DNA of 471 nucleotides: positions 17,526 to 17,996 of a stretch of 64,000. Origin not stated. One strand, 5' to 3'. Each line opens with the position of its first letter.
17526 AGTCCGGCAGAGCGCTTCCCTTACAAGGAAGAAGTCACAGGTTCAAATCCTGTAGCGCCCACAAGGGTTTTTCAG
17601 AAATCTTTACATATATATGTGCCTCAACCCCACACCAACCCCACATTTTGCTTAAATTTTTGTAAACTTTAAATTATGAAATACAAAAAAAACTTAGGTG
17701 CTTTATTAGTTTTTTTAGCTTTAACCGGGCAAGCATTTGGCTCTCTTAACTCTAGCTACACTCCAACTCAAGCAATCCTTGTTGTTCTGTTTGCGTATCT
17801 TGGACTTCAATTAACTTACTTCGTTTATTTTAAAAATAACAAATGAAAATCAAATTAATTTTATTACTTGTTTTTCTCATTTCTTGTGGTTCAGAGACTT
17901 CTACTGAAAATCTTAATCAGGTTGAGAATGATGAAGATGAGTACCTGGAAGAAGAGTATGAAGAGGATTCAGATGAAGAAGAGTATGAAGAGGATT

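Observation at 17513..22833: tRNA-Val followed by two extra copies of its 3' half, delimiting integrase-less lipoprotein cassettes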

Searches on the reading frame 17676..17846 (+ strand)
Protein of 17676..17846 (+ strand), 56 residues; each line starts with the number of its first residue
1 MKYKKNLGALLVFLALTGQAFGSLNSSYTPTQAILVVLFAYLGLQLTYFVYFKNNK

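Call 9: search_protein_families(library=pfam, proteins=[window:17676-17846:+], max_evalue=0.01)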
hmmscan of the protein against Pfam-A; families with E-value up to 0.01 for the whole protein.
window:17676-17846:+ (56 aa): 0 families
